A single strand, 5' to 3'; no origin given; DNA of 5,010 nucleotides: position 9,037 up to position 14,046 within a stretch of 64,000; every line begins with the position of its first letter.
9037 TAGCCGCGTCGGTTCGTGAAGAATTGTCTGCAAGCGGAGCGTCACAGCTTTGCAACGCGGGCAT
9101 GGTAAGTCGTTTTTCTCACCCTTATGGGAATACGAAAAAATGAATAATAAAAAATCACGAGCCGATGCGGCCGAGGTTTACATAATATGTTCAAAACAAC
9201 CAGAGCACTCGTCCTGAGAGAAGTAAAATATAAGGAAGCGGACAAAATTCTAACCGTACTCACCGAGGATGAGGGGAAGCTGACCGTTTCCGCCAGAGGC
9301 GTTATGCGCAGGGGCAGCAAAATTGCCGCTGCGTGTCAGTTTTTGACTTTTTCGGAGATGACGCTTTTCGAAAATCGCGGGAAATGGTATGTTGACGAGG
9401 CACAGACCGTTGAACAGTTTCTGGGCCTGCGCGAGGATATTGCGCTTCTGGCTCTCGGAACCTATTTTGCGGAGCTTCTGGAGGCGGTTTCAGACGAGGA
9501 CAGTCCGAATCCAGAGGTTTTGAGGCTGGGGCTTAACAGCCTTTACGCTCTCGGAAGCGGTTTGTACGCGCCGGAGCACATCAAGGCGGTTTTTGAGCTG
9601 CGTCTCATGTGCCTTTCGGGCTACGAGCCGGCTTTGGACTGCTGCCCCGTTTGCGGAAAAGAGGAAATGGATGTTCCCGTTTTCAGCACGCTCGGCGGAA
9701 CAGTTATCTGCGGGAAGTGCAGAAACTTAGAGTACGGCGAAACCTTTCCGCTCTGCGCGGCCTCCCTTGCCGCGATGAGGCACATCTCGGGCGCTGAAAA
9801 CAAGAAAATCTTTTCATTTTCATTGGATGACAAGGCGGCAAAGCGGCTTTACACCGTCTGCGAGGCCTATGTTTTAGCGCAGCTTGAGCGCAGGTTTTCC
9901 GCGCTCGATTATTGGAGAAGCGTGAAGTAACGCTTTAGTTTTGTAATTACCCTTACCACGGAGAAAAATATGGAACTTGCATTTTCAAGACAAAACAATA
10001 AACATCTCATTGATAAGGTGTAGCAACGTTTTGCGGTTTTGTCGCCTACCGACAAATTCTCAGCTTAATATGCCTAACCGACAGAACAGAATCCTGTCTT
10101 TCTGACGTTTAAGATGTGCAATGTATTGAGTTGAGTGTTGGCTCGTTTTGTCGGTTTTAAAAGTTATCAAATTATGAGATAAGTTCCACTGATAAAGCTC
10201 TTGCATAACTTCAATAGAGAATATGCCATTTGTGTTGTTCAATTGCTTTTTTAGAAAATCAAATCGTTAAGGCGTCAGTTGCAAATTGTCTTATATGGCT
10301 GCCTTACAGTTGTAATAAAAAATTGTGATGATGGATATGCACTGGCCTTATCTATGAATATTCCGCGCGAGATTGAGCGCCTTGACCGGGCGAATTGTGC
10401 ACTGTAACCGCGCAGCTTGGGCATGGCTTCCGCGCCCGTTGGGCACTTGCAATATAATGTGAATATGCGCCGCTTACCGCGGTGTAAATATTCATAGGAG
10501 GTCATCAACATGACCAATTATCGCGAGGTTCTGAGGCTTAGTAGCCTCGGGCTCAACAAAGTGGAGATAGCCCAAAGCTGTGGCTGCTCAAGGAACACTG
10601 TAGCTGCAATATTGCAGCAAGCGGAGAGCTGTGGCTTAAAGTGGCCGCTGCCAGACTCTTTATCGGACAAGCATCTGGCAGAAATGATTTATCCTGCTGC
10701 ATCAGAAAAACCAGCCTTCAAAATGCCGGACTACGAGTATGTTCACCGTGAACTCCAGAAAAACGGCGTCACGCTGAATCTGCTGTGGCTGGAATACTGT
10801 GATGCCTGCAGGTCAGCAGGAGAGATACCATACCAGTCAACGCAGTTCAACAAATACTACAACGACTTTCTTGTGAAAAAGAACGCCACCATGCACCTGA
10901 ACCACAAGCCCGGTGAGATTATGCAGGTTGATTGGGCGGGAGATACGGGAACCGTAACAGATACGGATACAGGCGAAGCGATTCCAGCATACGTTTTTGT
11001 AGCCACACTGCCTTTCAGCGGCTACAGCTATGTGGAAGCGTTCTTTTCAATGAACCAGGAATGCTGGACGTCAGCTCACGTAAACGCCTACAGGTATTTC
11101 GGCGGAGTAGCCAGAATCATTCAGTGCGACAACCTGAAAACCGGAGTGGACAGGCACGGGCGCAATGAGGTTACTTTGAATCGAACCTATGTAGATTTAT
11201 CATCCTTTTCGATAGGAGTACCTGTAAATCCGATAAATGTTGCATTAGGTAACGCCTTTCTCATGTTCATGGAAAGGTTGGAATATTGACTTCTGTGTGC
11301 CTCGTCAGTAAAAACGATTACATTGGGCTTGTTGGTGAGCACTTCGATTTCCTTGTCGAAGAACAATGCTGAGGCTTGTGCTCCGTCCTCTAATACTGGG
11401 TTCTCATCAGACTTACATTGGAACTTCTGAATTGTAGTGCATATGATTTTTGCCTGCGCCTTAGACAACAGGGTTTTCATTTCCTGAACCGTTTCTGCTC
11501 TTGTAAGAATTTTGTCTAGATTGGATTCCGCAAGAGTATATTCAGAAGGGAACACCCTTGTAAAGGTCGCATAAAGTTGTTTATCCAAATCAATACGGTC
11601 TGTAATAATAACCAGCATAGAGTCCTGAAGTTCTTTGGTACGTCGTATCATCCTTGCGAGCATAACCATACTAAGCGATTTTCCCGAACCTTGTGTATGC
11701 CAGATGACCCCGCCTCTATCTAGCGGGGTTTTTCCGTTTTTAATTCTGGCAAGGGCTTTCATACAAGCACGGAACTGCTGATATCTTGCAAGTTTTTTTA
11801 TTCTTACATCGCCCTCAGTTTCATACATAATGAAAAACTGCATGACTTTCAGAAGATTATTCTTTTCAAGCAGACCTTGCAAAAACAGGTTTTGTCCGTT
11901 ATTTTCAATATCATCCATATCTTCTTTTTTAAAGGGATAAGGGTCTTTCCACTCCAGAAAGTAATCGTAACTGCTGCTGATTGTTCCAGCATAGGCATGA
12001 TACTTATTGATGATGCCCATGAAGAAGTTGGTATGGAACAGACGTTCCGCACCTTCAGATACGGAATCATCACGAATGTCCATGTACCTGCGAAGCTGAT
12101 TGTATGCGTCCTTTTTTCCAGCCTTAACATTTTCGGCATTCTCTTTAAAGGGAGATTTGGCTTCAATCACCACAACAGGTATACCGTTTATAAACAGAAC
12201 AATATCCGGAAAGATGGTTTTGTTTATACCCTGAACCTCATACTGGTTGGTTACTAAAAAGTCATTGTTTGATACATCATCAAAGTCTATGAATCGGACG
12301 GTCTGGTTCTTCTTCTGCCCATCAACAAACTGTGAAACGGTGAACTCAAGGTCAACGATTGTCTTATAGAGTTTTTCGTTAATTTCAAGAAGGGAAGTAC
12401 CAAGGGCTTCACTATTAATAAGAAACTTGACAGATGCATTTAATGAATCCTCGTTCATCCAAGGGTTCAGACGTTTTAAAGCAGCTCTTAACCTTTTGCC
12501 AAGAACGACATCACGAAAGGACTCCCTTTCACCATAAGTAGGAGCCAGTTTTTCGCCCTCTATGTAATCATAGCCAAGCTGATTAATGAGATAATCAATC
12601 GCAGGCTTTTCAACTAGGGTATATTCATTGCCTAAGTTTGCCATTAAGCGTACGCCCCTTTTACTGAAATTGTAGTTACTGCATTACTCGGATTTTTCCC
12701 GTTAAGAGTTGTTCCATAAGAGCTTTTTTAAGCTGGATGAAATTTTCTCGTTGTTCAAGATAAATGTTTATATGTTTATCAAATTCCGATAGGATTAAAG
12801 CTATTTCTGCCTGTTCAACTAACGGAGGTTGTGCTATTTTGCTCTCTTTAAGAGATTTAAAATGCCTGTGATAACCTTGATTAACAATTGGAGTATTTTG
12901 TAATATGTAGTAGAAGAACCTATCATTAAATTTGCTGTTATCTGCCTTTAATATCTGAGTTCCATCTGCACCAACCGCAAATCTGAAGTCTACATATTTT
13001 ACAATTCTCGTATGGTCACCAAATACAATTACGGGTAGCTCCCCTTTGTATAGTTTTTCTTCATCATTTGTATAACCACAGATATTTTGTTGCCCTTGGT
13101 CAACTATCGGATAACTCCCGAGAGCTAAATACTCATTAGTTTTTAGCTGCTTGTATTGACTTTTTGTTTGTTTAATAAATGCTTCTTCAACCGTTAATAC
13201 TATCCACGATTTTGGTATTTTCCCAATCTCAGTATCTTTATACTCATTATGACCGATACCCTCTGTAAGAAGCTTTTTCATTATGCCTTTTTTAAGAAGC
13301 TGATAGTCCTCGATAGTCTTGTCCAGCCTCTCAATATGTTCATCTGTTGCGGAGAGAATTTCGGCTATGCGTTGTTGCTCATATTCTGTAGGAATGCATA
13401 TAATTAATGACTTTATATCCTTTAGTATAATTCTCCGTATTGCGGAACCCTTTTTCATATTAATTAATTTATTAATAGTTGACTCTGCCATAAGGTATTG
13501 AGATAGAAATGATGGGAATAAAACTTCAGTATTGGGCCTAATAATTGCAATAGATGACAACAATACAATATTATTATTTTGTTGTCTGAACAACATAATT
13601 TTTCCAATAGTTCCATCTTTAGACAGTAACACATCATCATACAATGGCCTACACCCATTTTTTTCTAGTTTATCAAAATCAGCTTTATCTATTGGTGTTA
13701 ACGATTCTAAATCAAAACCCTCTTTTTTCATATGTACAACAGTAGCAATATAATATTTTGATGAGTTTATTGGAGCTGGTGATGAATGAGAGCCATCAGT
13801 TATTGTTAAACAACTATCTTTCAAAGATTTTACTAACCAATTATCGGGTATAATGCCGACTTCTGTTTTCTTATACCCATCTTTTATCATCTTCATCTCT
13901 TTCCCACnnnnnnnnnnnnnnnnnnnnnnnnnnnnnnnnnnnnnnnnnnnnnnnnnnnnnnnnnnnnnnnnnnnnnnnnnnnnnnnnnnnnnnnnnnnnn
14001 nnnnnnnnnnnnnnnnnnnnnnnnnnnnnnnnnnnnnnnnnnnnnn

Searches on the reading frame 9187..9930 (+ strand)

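Call 24: search_protein_families(library=pfam, proteins=[window:9187-9930:+], max_evalue=0.001)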
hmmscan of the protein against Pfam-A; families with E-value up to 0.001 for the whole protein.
window:9187-9930:+ (247 aa): 2 families
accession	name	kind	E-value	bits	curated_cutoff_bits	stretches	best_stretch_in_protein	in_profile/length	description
PF02565.21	RecO_C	-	4e-26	92.1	22.1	1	82-238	1-154/157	Recombination protein O C terminal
PF11967.14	RecO_N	-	6.7e-18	64.9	27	1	1-78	1-80/80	Recombination protein O N terminal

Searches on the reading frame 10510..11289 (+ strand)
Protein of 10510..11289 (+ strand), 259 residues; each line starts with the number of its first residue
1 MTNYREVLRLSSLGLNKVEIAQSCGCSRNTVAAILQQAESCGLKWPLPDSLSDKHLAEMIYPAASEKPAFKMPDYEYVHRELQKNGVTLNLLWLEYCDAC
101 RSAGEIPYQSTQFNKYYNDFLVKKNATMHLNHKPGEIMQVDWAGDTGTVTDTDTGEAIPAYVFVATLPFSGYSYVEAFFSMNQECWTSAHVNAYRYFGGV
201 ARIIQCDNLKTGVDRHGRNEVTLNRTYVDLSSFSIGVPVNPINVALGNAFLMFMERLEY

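Call 24: search_protein_families(library=pfam, proteins=[window:10510-11289:+], max_evalue=0.001)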
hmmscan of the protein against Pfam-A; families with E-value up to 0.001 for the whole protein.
window:10510-11289:+ (259 aa): 2 families
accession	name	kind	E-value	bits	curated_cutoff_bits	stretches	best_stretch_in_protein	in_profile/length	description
PF00665.32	rve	-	4.8e-07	30.4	32.6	1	132-215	2-81/102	Integrase core domain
PF13384.12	HTH_23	-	0.0008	19.6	24.6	0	6-37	9-40/50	Homeodomain-like domain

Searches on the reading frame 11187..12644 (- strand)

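Call 24: search_protein_families(library=pfam, proteins=[window:11187-12644:-], max_evalue=0.001)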
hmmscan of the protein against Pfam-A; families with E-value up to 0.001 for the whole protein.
window:11187-12644:- (485 aa): 3 families
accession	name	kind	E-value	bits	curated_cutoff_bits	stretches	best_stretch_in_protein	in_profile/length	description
PF18766.7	SWI2_SNF2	-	4.7e-57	193.6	26.7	1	289-485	1-163/221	SWI2/SNF2 ATPase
PF04313.20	HSDR_N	-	1.9e-40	139.3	25.1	1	6-222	3-192/198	Type I restriction enzyme R protein N terminus (HSDR_N)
PF04851.21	ResIII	-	3.2e-21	76.4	22.5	1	287-478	5-163/164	Type III restriction enzyme, res subunit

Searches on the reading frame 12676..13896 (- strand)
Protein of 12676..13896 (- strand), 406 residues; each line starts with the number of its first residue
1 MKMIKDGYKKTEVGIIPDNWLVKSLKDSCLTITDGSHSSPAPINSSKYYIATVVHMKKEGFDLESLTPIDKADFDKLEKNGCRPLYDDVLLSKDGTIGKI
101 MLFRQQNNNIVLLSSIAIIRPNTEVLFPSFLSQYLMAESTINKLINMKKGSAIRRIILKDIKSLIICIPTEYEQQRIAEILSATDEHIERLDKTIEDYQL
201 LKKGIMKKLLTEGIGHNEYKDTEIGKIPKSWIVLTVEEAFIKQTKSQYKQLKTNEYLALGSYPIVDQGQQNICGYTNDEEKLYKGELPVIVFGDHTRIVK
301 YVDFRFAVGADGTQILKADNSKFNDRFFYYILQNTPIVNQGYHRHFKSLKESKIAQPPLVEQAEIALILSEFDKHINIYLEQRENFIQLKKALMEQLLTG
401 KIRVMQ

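Call 24: search_protein_families(library=pfam, proteins=[window:12676-13896:-], max_evalue=0.001)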
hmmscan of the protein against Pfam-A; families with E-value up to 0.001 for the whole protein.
window:12676-13896:- (406 aa): 1 family
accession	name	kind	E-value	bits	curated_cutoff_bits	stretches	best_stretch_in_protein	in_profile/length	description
PF01420.25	Methylase_S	-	1.7e-20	74.3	22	2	86-189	59-159/168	Type I restriction modification DNA specificity domain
